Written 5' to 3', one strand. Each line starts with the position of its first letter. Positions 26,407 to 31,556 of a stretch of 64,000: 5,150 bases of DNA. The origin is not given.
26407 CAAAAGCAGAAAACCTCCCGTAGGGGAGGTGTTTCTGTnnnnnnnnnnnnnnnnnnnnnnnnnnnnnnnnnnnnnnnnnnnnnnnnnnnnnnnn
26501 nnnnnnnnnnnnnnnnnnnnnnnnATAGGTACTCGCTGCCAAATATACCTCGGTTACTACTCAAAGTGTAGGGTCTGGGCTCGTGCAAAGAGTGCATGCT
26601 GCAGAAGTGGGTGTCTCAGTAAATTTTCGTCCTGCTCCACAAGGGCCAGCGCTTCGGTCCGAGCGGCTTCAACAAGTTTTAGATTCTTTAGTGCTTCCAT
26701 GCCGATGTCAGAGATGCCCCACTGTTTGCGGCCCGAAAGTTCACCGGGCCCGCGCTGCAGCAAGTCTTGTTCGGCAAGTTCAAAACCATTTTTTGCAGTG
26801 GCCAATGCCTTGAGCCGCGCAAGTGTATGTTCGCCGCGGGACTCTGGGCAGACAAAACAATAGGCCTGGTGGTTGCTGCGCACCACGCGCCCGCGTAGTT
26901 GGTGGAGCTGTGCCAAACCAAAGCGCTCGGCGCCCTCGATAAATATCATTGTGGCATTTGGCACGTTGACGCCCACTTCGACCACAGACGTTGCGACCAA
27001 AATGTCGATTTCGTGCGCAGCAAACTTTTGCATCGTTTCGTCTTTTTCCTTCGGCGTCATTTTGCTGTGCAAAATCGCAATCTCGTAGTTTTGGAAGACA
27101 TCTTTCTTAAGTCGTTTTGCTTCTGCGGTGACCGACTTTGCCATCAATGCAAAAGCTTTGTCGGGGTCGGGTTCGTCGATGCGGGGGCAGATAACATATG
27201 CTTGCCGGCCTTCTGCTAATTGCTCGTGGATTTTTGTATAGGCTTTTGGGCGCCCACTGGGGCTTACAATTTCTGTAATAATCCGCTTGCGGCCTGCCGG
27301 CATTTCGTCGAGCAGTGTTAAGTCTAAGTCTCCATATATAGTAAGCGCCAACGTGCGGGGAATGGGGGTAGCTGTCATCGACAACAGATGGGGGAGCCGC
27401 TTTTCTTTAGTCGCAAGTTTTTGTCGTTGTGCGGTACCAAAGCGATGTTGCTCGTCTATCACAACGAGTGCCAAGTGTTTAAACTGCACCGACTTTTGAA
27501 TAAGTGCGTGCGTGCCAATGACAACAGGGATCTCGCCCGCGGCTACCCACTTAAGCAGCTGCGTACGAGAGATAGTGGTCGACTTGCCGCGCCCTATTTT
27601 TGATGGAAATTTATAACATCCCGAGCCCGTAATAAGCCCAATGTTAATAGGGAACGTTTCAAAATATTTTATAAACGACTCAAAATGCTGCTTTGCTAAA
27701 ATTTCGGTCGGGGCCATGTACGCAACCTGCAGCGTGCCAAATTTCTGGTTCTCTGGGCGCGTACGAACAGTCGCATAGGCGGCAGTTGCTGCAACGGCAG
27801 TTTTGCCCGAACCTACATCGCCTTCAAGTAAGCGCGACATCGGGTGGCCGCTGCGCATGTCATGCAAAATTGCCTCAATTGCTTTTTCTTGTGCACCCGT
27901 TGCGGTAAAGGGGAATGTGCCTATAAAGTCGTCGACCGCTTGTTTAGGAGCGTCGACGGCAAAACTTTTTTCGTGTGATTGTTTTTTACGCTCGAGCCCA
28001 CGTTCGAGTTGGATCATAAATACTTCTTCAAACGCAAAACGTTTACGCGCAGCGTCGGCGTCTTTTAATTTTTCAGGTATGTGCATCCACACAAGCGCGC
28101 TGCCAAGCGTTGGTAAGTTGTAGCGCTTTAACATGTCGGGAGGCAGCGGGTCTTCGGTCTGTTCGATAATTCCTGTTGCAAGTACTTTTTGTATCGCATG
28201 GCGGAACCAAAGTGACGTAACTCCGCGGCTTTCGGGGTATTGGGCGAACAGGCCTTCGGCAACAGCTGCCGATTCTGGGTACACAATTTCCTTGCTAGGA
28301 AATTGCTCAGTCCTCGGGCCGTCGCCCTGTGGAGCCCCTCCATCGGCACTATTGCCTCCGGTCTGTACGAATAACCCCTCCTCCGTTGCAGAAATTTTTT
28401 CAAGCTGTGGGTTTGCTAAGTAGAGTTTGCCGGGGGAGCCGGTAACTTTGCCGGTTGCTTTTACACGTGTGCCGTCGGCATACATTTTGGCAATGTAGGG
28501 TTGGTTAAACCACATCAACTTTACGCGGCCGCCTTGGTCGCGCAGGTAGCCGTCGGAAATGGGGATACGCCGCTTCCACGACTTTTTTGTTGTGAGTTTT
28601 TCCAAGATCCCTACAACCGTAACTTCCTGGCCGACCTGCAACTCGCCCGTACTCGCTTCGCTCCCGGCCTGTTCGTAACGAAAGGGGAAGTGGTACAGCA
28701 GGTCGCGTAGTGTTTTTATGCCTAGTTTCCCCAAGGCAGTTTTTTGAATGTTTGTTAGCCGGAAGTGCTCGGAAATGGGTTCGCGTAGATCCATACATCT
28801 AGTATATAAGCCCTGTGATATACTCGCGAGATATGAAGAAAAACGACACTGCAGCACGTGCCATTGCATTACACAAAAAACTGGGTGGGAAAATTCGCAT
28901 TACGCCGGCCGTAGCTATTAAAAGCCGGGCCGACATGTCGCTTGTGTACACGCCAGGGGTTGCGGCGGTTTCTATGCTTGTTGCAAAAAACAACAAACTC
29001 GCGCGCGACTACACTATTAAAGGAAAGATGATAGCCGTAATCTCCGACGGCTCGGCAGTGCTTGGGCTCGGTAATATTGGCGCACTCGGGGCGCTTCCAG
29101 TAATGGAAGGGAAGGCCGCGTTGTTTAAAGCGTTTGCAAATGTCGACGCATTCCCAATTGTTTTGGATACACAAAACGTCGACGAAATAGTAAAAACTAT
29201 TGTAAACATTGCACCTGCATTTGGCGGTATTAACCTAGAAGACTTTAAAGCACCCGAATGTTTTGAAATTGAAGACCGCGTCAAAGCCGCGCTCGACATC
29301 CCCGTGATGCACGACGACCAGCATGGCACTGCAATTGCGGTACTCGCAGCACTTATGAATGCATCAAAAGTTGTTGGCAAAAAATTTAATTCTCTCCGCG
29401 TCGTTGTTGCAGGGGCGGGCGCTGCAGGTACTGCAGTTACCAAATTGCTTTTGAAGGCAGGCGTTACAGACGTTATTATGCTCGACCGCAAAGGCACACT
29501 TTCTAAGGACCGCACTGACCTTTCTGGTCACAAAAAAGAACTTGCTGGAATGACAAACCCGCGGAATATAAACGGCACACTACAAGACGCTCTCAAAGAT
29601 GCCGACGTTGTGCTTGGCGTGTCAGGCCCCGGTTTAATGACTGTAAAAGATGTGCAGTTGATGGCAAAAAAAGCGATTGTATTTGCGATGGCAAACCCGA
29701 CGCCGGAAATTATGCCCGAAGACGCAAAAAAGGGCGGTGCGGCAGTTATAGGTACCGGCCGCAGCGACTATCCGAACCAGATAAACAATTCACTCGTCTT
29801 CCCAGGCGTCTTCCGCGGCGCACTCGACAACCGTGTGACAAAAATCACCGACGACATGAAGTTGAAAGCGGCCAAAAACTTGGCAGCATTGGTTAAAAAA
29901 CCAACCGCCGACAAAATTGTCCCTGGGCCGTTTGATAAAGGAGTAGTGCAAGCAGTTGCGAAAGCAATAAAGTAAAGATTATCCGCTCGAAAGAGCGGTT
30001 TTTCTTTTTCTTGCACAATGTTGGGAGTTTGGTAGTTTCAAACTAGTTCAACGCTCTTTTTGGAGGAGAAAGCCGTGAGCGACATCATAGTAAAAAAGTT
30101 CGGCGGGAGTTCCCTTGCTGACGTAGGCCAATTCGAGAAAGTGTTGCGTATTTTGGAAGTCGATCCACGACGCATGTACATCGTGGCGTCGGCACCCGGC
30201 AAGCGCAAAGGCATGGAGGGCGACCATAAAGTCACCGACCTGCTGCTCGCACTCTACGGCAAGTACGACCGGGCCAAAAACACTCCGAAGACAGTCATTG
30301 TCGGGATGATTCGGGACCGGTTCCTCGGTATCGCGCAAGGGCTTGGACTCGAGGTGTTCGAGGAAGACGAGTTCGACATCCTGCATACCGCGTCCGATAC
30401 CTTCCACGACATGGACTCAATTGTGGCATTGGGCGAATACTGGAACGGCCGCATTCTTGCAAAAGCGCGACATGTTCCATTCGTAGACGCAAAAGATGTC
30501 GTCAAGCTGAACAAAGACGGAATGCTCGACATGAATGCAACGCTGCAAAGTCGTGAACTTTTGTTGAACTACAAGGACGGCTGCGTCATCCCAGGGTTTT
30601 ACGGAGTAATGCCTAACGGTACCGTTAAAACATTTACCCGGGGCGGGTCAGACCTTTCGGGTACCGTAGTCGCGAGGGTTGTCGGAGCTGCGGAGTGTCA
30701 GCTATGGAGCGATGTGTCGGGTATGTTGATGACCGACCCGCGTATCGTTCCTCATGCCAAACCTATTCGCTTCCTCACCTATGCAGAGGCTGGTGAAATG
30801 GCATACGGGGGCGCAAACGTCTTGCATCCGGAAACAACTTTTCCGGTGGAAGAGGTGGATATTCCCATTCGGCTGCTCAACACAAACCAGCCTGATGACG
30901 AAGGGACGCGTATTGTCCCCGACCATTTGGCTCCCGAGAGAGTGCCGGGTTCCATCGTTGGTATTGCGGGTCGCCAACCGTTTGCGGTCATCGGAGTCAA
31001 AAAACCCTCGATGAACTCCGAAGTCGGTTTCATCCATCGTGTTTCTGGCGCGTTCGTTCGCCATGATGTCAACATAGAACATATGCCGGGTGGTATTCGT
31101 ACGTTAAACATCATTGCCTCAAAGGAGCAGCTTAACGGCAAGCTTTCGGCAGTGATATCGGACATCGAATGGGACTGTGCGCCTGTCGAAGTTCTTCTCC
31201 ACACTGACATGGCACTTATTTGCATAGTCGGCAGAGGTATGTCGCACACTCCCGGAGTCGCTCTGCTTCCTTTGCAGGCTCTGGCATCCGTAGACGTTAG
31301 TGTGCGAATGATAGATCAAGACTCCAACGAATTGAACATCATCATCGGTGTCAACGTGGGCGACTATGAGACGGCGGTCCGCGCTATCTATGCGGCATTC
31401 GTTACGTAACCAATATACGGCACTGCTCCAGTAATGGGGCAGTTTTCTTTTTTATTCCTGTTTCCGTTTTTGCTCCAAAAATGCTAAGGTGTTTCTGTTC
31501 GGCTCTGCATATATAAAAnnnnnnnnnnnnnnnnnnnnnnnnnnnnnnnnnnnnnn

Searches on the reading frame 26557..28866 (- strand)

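Call 57: search_protein_families(library=pfam, proteins=[window:26557-28866:-], max_evalue=0.001)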
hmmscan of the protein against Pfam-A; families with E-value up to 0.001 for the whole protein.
window:26557-28866:- (769 aa): 8 families
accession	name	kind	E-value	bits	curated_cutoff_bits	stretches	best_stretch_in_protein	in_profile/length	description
PF00270.35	DEAD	-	8.6e-24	84.6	26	1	325-506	3-164/167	DEAD/DEAH box helicase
PF00271.37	Helicase_C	-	1.9e-19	70.4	23.5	1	551-664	13-109/110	Helicase conserved C-terminal domain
PF17191.10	RecG_wedge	-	1.4e-15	57.7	23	1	41-162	12-132/162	RecG wedge domain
PF04851.21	ResIII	-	9.1e-12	45.6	22.5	1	325-501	7-162/164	Type III restriction enzyme, res subunit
PF19833.4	RecG_dom3_C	-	5.9e-07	29.9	26.8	1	693-749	3-61/87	ATP-dependent DNA helicase RecG, domain 3, C-terminal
PF01336.31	tRNA_anti-codon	-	3.4e-06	27.3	27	1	83-157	2-74/75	OB-fold nucleic acid binding domain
PF22590.2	Cas3-like_C_2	-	2.1e-05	25.2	27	1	582-665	18-105/106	CRISPR-associated nuclease/helicase Cas3, C-terminal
PF13191.12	AAA_16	-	0.00078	20.4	32.6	0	326-369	8-51/167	AAA ATPase domain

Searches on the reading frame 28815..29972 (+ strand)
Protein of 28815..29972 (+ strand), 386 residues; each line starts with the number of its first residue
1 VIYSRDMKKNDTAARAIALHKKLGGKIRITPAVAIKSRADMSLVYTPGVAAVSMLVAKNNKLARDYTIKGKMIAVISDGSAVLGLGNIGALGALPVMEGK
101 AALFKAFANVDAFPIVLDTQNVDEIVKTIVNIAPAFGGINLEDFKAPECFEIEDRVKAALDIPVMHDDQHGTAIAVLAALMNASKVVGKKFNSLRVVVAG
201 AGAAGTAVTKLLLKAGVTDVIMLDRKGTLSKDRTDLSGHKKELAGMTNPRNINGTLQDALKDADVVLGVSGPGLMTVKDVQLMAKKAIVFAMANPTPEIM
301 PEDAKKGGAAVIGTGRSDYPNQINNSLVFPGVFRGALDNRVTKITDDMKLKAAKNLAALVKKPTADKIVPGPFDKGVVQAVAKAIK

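Call 57: search_protein_families(library=pfam, proteins=[window:28815-29972:+], max_evalue=0.001)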
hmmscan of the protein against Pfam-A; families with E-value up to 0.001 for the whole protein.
window:28815-29972:+ (386 aa): 5 families
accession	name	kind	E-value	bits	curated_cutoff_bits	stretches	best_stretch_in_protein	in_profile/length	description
PF00390.24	malic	-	1.8e-29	103.3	23.1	1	26-156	3-181/182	Malic enzyme, N-terminal domain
PF03949.21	Malic_M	-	4.6e-25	88.8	23.5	1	171-367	3-234/258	Malic enzyme, NAD binding domain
PF00899.27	ThiF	-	0.00016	21.4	28.1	1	188-225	15-52/238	ThiF family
PF01210.29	NAD_Gly3P_dh_N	-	0.00057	20.3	23.1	0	196-269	2-76/158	NAD-dependent glycerol-3-phosphate dehydrogenase N-terminus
PF01488.26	Shikimate_DH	-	0.00059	20.4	24.3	0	185-267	5-80/138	Shikimate / quinate 5-dehydrogenase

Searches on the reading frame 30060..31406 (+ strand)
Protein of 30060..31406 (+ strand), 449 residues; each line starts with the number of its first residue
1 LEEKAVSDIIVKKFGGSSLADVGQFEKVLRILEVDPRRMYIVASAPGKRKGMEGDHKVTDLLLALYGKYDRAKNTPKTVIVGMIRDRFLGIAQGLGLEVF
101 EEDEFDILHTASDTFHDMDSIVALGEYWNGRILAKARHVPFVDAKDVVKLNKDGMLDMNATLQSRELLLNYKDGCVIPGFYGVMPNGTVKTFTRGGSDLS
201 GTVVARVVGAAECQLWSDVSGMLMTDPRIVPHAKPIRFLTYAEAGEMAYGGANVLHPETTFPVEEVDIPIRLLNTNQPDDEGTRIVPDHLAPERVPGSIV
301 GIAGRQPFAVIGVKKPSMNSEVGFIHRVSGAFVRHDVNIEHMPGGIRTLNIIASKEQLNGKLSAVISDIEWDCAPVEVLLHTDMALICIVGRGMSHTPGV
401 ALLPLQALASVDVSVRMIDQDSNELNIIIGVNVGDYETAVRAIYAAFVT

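Call 57: search_protein_families(library=pfam, proteins=[window:30060-31406:+], max_evalue=0.001)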
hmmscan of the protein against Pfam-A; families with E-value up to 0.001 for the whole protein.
window:30060-31406:+ (449 aa): 3 families
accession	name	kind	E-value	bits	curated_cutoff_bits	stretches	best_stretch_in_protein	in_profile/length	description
PF00696.33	AA_kinase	-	1.8e-30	106.9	24.9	1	9-274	2-234/234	Amino acid kinase family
PF22468.2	ACT_9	-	2.3e-17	62.9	27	1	387-447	1-61/61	ACT domain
PF01842.31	ACT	-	6.9e-05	23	27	0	320-342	9-31/66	ACT domain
